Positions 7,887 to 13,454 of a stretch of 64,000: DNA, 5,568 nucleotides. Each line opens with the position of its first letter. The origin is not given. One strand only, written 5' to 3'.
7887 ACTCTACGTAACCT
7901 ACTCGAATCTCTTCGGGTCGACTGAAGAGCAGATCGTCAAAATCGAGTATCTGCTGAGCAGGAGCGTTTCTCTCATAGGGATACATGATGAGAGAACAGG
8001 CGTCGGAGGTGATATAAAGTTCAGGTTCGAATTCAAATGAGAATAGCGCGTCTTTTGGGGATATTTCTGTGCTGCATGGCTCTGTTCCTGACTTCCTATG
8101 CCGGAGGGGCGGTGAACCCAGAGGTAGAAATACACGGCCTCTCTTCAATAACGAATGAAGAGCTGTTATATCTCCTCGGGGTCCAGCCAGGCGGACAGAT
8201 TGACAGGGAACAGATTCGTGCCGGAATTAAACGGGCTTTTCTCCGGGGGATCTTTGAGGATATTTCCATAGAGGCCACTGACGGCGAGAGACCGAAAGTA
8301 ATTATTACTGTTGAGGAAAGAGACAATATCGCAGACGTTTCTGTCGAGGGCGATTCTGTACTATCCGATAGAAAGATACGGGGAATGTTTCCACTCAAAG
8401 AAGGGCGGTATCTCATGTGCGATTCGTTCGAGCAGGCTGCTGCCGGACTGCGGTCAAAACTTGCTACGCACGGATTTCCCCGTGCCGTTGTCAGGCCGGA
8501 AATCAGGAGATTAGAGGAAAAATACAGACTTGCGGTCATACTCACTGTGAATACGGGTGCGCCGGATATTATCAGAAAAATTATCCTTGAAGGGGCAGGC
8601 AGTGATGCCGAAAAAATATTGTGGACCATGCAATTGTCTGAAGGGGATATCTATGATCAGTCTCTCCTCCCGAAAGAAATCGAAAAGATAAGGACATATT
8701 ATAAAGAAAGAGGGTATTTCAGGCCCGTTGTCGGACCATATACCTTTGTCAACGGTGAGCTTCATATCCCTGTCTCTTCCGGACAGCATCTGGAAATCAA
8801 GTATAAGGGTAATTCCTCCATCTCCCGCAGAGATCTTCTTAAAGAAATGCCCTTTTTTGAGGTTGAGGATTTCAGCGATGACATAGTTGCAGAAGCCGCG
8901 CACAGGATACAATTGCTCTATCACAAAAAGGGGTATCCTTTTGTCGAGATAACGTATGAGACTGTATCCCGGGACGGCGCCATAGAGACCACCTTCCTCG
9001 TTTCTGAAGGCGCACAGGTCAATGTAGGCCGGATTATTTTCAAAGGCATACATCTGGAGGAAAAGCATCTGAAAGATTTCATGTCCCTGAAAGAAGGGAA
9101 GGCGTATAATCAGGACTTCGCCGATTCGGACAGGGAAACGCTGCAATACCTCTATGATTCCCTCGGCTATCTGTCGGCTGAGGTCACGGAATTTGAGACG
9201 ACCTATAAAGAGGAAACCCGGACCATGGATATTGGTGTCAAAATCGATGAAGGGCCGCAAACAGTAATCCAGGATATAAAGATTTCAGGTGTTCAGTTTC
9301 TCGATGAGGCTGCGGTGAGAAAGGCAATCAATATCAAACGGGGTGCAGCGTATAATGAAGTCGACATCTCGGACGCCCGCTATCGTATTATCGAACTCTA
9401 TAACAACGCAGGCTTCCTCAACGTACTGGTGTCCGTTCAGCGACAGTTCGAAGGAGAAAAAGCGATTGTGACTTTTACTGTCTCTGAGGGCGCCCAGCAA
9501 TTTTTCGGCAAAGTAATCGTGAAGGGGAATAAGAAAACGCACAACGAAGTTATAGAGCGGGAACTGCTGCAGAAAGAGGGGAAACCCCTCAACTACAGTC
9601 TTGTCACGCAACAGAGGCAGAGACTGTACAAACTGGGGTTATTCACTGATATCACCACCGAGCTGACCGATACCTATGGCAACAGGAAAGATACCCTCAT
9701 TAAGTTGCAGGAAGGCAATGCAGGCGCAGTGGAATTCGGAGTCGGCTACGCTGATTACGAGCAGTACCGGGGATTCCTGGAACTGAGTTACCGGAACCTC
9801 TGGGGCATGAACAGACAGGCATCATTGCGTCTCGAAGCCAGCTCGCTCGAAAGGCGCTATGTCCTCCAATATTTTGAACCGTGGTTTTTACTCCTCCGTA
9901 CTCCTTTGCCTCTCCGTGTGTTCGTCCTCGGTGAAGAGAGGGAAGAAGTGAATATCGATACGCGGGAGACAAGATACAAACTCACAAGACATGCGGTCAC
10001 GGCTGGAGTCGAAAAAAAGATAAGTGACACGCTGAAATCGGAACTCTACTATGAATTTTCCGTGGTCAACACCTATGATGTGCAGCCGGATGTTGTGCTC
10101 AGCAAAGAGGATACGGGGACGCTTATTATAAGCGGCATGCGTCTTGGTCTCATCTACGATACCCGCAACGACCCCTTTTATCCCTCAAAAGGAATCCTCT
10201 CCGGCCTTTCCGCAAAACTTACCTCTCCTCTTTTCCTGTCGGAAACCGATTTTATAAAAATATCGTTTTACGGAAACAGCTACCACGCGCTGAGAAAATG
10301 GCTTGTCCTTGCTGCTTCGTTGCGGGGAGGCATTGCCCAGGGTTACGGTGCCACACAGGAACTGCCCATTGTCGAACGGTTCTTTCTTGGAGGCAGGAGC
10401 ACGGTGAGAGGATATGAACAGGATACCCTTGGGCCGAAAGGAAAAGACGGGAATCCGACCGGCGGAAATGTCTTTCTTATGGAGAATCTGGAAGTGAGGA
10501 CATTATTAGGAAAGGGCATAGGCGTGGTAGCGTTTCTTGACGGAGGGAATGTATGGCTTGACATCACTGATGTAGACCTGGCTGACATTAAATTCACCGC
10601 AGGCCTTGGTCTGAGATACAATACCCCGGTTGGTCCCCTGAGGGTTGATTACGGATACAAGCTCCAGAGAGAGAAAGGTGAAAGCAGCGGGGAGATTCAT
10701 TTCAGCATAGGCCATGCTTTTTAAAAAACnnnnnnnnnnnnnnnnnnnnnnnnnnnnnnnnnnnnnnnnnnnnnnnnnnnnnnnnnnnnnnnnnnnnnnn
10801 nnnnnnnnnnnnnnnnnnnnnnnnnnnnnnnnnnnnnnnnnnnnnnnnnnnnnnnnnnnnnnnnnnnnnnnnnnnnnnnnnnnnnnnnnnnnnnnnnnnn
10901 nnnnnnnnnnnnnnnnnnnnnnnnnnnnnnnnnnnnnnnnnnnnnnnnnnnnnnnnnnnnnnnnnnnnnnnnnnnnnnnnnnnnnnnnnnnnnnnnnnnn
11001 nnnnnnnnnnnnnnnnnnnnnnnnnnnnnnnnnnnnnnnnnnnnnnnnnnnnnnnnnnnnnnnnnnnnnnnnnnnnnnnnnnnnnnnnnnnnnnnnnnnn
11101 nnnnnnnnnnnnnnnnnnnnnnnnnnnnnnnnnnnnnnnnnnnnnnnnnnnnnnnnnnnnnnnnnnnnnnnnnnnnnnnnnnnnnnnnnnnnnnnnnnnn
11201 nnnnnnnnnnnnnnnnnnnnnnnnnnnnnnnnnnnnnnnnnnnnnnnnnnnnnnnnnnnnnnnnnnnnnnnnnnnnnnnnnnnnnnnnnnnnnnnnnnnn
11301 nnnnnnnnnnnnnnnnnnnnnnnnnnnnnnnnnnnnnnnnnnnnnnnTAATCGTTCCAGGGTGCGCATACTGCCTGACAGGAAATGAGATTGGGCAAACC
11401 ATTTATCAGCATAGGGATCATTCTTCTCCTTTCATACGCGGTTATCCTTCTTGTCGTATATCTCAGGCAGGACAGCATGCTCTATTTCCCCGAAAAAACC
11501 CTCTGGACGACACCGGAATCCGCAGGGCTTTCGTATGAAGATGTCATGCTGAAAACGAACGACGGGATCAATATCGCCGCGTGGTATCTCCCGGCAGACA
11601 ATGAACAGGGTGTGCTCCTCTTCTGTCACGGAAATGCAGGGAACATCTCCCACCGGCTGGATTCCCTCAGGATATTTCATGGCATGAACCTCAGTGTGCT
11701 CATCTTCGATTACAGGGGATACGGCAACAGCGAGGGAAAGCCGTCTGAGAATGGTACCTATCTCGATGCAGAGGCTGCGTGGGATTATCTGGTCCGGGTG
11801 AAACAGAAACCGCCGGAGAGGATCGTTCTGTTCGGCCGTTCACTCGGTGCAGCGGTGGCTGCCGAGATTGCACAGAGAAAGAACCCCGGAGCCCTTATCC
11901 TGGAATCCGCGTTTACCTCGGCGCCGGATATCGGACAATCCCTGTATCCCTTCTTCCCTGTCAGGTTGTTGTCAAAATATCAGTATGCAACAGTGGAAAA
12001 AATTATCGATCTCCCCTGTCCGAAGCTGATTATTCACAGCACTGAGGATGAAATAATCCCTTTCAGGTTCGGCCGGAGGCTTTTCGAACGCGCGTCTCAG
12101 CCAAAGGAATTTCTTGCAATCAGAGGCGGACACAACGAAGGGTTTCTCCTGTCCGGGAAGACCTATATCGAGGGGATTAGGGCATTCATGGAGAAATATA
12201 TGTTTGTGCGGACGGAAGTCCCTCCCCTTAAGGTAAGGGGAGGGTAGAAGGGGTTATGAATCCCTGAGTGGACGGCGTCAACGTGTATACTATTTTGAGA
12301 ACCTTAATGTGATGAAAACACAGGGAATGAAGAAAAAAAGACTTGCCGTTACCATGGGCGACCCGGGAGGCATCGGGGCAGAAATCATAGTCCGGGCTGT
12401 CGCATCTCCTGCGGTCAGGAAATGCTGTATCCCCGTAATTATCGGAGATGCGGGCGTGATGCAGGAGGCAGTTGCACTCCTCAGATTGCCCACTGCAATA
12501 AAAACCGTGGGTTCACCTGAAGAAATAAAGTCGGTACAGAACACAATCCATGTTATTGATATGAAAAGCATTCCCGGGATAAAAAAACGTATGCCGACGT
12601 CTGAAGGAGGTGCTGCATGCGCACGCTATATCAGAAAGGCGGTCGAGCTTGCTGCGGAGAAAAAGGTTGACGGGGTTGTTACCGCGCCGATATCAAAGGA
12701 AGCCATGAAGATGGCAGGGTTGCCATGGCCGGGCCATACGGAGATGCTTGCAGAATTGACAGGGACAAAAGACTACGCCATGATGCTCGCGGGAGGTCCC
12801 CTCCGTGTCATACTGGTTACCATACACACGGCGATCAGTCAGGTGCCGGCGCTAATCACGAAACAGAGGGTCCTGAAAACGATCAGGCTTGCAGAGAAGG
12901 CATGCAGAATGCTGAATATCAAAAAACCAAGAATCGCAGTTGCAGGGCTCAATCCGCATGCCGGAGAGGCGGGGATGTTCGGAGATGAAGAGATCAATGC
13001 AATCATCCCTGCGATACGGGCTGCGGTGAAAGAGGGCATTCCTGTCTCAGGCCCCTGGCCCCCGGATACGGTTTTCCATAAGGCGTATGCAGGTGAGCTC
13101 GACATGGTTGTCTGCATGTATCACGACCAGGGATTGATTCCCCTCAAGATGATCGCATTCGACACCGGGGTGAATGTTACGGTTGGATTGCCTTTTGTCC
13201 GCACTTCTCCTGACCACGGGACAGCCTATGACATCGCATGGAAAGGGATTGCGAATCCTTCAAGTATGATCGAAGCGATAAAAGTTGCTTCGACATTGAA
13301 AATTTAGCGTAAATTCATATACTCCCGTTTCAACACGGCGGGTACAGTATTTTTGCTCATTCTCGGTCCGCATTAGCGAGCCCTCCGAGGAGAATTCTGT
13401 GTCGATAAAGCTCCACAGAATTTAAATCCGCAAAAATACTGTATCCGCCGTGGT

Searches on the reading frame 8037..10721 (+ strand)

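Call 47: search_protein_families(library=pfam, proteins=[window:8037-10721:+], max_evalue=0.00001)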
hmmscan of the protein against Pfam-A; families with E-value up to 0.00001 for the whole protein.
window:8037-10721:+ (895 aa): 4 families
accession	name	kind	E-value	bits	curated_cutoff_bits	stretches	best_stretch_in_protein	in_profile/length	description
PF07244.20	POTRA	-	6.9e-67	222.6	21.3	6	329-406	2-79/79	Surface antigen variable number repeat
PF01103.29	Omp85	-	4e-57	194.6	24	1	587-895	1-325/325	Omp85 superfamily domain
PF08479.16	POTRA_2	-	2.1e-11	43.9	24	0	411-485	3-76/76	POTRA domain, ShlB-type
PF08478.15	POTRA_1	-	1.1e-07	32.5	23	0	411-451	3-43/69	POTRA domain, FtsQ-type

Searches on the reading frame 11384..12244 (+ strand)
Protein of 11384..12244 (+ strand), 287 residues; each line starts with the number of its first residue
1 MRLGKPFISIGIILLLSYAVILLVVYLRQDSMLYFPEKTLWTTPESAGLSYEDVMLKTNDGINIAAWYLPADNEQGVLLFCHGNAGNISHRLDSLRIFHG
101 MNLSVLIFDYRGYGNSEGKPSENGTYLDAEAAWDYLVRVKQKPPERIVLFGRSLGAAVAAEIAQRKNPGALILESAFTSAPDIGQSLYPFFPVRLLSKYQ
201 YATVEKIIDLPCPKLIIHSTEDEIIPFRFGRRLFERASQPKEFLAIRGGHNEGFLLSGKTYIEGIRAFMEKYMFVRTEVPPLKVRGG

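Call 47: search_protein_families(library=pfam, proteins=[window:11384-12244:+], max_evalue=0.00001)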
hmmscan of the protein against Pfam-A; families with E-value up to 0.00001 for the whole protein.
window:11384-12244:+ (287 aa): 3 families
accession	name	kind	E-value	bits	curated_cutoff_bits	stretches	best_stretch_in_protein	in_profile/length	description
PF12146.15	Hydrolase_4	-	2.8e-14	53.4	27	1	74-181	3-114/239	Serine aminopeptidase, S33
PF12697.13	Abhydrolase_6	-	1.1e-10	43.1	26.3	1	78-181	1-99/217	Alpha/beta hydrolase family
PF00561.26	Abhydrolase_1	-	5.6e-10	39.7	25.8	1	77-168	2-91/245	alpha/beta hydrolase fold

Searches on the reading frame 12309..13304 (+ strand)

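Call 47: search_protein_families(library=pfam, proteins=[window:12309-13304:+], max_evalue=0.00001)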
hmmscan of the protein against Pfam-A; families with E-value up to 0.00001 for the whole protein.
window:12309-13304:+ (332 aa): 1 family
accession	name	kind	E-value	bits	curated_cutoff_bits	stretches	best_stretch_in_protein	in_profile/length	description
PF04166.17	PdxA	-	3.7e-115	384.7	27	1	39-327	2-286/286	Pyridoxal phosphate biosynthetic protein PdxA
